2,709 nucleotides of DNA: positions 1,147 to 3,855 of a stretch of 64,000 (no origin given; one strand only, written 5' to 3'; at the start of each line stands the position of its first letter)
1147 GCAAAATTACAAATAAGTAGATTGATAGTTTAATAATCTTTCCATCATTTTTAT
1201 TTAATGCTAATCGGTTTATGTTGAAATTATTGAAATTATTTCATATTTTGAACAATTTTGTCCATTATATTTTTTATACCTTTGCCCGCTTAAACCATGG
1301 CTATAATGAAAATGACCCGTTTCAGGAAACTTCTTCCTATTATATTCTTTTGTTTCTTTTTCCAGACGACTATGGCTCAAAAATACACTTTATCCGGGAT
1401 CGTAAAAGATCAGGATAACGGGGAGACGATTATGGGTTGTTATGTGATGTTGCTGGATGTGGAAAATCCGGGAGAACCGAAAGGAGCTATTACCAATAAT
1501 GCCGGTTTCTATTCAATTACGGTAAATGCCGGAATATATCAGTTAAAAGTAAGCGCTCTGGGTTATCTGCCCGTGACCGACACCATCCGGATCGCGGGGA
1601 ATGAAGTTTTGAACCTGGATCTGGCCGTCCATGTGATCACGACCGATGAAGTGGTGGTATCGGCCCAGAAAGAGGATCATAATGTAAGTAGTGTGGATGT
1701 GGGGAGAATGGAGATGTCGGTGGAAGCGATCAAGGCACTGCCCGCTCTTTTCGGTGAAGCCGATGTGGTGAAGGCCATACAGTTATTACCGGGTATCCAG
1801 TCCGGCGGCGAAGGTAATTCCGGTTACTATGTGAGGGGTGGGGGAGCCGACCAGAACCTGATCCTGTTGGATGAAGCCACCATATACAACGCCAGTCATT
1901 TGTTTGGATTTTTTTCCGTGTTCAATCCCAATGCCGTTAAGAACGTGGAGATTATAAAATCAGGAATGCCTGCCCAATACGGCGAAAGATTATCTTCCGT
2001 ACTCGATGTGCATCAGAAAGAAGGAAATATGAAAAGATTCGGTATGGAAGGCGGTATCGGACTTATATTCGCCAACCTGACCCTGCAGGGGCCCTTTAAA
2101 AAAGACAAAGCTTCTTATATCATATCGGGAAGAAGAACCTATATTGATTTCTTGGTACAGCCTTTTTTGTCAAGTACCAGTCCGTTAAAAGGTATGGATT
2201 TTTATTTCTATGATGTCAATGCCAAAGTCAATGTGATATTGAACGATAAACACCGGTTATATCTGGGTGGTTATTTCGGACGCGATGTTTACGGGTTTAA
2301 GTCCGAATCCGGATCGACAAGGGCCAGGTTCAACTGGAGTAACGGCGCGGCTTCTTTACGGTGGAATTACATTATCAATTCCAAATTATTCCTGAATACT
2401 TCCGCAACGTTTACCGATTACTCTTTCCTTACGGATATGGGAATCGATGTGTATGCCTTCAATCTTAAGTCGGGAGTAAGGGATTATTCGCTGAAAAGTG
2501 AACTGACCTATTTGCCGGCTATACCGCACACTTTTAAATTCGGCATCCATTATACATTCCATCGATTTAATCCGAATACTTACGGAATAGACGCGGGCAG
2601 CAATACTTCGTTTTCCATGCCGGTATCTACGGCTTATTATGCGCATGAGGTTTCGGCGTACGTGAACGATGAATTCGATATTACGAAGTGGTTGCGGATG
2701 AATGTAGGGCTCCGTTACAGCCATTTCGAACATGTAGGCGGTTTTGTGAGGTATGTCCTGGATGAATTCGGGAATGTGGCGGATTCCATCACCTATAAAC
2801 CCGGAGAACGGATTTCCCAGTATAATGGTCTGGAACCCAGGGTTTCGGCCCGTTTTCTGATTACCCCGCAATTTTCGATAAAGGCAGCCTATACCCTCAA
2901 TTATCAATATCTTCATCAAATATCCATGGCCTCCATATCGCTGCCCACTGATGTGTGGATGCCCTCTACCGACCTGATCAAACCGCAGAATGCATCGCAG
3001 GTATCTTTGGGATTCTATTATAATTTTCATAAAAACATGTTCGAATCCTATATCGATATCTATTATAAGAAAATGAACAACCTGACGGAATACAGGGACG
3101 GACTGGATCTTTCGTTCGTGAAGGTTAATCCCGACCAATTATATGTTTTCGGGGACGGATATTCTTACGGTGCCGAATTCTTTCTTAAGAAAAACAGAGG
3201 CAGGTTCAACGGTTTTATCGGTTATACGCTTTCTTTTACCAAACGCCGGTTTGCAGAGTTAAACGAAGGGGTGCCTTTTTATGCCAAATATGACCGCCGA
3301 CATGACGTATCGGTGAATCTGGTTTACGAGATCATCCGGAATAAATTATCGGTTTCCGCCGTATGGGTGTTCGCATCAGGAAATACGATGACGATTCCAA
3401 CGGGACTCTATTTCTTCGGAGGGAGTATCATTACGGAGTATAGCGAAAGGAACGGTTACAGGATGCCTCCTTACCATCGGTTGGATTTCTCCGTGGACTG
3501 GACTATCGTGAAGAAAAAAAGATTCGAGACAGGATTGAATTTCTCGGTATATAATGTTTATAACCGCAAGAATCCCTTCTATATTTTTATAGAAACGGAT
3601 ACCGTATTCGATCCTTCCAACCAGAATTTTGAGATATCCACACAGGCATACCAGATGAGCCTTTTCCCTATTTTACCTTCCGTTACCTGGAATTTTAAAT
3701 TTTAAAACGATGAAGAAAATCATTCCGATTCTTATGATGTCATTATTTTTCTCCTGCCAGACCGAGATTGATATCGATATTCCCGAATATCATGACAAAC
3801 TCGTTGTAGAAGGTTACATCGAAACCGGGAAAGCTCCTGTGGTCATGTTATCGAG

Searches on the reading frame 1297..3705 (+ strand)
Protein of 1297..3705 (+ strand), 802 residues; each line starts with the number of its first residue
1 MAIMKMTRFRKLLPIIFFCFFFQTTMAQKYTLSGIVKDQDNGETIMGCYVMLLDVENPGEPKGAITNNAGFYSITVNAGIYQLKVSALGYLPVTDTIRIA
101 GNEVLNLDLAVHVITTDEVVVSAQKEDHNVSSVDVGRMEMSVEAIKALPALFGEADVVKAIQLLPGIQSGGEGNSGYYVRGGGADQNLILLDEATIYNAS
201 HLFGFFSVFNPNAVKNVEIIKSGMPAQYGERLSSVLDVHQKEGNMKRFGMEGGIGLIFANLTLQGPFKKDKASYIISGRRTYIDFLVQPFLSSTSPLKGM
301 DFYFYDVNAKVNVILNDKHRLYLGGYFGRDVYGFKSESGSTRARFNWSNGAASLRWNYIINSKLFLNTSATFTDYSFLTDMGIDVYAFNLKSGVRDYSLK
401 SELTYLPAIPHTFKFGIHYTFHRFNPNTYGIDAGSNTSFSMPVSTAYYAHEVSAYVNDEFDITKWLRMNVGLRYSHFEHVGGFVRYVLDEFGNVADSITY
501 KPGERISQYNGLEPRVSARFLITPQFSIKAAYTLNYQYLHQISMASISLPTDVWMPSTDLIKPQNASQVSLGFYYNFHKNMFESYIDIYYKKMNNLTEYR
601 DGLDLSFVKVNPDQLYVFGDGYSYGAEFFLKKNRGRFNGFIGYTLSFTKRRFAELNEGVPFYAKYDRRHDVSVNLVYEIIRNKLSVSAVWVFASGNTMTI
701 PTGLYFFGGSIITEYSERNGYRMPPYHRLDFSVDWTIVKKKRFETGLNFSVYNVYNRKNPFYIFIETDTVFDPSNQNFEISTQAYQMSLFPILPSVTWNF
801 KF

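Call 80: search_protein_families(library=ncbifam, max_evalue=1e-10, proteins=[window:1297-3705:+])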
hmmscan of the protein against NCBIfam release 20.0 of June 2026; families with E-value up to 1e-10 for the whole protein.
window:1297-3705:+ (802 aa): 0 families

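Call 96: search_protein_families(library=pfam, max_evalue=0.001, proteins=[window:1297-3705:+])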
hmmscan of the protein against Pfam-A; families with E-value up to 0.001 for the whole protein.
window:1297-3705:+ (802 aa): 5 families
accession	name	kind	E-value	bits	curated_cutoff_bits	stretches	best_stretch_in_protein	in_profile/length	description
PF00593.30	TonB_dep_Rec_b-barrel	-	9.9e-19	68.9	27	1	301-754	20-436/436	TonB dependent receptor-like, beta-barrel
PF13620.12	CarboxypepD_reg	-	5.1e-12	46.4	32.3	1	31-110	1-80/82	Carboxypeptidase regulatory-like domain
PF07715.20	Plug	-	1.5e-11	45.2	23.9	1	153-231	21-102/107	TonB-dependent Receptor Plug Domain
PF13715.12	CarbopepD_reg_2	-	1.4e-10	41.5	32.2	1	32-121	1-88/88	CarboxypepD_reg-like domain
PF25183.1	OMP_b-brl_4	-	3.1e-07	29.6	30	1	439-544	355-470/838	Outer membrane beta barrel domain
